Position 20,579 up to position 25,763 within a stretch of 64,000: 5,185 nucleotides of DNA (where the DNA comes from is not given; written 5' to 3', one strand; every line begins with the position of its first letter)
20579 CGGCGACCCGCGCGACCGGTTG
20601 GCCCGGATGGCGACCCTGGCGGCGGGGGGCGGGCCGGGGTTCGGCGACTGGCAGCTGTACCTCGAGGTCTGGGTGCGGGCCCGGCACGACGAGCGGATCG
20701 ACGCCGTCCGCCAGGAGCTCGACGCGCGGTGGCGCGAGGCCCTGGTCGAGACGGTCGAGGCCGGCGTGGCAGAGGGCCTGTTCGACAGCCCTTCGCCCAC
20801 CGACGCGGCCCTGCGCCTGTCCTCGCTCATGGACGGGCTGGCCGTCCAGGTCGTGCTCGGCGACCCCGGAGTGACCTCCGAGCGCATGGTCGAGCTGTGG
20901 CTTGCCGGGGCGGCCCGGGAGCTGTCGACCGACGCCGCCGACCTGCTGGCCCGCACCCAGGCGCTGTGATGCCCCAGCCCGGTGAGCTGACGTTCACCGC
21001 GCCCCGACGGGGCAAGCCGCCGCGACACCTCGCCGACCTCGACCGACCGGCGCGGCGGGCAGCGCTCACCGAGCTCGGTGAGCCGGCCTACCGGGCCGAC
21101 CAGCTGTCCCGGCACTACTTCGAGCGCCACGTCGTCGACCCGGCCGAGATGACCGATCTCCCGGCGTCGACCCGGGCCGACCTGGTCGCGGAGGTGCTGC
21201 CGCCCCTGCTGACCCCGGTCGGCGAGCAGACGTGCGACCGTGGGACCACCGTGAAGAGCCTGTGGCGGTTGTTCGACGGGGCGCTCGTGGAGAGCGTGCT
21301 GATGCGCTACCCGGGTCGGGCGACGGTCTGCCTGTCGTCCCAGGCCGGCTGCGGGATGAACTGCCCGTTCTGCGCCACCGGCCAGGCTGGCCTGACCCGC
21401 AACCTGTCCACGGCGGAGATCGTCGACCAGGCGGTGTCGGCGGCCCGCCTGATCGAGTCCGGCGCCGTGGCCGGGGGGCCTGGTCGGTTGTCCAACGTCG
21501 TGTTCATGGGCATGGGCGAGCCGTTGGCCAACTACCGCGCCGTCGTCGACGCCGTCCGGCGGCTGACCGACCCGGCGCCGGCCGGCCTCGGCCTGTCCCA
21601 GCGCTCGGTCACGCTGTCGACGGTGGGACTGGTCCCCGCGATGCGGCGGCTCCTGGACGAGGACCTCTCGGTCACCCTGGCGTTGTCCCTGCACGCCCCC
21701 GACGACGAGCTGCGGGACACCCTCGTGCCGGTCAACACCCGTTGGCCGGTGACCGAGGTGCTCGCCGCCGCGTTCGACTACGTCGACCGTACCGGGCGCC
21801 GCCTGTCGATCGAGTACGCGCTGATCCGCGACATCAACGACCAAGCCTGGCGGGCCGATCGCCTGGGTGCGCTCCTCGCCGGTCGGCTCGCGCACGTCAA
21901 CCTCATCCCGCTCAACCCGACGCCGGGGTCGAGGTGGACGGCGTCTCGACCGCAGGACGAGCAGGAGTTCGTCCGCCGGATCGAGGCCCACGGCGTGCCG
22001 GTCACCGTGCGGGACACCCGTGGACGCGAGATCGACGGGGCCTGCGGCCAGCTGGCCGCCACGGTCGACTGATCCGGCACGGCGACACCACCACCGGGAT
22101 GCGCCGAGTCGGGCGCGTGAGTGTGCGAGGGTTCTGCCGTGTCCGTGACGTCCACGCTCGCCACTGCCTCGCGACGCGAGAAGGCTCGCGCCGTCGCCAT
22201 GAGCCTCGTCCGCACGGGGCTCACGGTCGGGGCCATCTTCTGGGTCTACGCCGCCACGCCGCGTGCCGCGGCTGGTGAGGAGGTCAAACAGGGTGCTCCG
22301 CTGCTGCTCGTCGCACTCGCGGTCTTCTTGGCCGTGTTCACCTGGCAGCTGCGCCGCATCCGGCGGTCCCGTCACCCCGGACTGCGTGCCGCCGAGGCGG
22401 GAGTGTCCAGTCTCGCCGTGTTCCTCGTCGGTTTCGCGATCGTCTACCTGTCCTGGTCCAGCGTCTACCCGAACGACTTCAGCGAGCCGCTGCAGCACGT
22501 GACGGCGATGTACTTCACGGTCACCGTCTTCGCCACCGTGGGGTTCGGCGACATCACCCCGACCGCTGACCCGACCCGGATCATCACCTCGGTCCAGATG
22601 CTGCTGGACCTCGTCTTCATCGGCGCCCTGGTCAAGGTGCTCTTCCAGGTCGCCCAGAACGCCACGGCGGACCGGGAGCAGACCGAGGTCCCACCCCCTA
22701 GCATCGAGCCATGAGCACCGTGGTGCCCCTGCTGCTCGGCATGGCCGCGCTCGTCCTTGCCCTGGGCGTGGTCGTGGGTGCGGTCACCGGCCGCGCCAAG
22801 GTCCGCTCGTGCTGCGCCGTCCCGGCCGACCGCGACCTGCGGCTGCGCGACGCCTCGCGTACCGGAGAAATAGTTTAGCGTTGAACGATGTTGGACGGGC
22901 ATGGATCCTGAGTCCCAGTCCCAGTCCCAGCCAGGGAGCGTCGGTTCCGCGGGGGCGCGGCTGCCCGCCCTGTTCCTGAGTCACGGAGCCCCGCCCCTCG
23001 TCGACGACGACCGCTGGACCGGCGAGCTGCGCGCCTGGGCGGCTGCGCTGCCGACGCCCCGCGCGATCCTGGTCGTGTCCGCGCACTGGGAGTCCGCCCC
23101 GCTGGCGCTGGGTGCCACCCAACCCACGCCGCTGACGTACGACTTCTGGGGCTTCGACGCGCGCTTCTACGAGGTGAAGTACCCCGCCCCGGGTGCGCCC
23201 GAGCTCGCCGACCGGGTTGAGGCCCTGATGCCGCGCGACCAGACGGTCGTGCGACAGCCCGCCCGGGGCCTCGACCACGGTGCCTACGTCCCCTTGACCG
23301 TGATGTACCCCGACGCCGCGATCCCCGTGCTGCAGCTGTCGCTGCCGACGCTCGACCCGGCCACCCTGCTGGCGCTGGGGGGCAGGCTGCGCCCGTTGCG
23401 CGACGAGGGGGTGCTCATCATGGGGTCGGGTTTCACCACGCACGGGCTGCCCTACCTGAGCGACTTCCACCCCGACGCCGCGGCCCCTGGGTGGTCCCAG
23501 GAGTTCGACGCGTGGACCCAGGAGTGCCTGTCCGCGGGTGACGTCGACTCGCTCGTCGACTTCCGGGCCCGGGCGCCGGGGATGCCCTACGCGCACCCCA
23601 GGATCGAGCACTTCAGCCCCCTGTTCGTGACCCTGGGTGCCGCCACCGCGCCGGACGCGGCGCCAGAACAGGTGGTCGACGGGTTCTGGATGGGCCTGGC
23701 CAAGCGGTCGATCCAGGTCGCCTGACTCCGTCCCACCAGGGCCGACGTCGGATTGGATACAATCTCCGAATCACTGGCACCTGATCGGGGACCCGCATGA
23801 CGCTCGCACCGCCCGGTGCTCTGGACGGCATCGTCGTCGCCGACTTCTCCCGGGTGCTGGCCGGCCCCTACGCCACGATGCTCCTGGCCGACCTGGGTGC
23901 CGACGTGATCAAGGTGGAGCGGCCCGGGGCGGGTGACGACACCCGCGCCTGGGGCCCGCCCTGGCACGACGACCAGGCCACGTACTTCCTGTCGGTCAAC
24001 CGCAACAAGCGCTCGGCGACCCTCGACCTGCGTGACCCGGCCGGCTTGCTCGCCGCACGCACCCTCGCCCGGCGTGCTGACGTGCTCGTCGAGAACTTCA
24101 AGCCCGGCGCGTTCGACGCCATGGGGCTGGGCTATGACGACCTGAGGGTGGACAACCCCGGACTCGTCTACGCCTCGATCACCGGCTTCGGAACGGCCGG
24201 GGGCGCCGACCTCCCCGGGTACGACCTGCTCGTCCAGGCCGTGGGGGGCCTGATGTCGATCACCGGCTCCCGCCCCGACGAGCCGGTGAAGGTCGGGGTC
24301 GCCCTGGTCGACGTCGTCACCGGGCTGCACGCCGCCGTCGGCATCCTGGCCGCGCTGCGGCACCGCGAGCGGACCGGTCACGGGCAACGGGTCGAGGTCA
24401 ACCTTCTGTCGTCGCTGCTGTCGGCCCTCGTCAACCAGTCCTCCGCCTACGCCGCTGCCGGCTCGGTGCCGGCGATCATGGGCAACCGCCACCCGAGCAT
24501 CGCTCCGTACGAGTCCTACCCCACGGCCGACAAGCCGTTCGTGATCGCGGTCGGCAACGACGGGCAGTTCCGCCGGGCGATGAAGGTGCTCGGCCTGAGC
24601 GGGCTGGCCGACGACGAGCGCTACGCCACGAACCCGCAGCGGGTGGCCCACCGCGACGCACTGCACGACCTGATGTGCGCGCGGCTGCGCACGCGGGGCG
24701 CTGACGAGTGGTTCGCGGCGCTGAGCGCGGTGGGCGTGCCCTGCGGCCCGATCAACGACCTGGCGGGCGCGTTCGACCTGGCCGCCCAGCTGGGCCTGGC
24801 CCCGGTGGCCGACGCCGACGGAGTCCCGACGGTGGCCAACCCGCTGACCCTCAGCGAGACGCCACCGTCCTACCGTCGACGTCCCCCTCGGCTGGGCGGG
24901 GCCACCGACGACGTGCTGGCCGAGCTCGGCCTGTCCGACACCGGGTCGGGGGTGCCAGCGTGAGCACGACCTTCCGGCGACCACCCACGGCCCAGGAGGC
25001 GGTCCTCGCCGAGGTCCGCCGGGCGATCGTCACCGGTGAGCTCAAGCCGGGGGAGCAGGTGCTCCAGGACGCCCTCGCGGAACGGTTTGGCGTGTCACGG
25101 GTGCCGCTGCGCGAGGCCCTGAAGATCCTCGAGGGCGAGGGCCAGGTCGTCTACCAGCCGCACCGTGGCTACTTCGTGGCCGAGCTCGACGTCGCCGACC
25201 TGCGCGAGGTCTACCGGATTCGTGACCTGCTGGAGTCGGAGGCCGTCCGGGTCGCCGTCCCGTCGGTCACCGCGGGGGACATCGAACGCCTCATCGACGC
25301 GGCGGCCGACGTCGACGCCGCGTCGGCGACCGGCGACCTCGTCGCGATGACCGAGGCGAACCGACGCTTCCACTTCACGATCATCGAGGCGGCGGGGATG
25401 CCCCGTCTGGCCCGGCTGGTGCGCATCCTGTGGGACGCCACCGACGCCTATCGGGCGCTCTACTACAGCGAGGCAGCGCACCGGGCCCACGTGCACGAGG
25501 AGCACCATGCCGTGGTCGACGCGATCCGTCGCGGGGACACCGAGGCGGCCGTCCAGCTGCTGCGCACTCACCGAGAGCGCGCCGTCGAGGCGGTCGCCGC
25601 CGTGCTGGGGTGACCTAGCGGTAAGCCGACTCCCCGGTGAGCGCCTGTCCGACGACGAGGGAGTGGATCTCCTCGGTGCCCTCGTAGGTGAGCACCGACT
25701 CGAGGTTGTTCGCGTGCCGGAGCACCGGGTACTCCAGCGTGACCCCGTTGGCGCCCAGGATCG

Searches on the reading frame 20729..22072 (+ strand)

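Call 32: search_protein_families(library=pfam, proteins=[window:20729-22072:+], max_evalue=0.0001)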
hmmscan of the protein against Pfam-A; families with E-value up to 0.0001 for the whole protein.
window:20729-22072:+ (447 aa): 2 families
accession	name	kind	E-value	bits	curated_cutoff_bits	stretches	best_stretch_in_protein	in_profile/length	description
PF04055.27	Radical_SAM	-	2e-12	48.1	29.5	1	204-373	3-158/166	Radical SAM superfamily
PF21016.3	RlmN_N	-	6.8e-07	29.4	24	1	101-153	3-55/60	Ribosomal RNA large subunit methyltransferase N-terminal domain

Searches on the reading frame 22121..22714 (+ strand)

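Call 32: search_protein_families(library=pfam, proteins=[window:22121-22714:+], max_evalue=0.0001)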
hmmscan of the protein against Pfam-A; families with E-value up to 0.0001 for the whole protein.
window:22121-22714:+ (197 aa): 2 families
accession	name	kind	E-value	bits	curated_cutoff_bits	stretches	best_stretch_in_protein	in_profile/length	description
PF07885.22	Ion_trans_2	-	4.5e-14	52.5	22.5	1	105-179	11-78/79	Ion channel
PF01757.29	Acyl_transf_3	-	1.7e-05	24.5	31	1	25-139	210-322/326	Acyltransferase domain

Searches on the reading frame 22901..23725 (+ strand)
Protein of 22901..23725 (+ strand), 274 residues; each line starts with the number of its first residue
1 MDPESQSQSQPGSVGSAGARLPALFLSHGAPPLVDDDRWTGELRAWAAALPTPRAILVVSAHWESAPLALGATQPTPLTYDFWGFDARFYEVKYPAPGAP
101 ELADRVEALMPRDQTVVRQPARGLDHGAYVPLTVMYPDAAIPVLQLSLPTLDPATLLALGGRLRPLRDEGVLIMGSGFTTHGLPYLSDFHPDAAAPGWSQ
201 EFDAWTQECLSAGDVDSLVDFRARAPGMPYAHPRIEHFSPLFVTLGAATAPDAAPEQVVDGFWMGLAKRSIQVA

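Call 32: search_protein_families(library=pfam, proteins=[window:22901-23725:+], max_evalue=0.0001)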
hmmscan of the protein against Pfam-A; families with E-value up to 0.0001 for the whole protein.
window:22901-23725:+ (274 aa): 1 family
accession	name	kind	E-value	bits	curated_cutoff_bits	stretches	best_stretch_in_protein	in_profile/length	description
PF02900.23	LigB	-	2.2e-29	102.8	26.3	1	42-249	33-245/269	Catalytic LigB subunit of aromatic ring-opening dioxygenase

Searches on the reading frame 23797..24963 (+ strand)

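Call 32: search_protein_families(library=pfam, proteins=[window:23797-24963:+], max_evalue=0.0001)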
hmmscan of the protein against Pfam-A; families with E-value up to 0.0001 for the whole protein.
window:23797-24963:+ (388 aa): 1 family
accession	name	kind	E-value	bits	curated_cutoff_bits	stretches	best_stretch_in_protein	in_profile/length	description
PF02515.22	CoA_transf_3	-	3.7e-119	398.5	23.3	1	9-368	1-364/366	CoA-transferase family III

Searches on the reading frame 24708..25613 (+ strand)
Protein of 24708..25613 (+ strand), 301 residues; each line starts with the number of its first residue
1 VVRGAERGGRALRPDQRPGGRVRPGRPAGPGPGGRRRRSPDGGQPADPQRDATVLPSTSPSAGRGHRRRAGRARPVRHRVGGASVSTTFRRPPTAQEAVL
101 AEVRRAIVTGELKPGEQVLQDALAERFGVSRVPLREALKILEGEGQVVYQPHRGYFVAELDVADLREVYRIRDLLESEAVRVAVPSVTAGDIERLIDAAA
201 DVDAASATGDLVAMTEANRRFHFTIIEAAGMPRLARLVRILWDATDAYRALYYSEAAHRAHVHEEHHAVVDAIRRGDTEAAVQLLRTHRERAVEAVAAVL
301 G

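Call 32: search_protein_families(library=pfam, proteins=[window:24708-25613:+], max_evalue=0.0001)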
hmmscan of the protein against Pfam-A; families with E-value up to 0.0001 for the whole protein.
window:24708-25613:+ (301 aa): 2 families
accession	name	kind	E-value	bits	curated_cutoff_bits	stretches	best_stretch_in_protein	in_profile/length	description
PF07729.17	FCD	-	7.4e-30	104.4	24.3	1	167-290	1-124/125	FCD domain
PF00392.27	GntR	-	1.8e-15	56.8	27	1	96-157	2-64/64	Bacterial regulatory proteins, gntR family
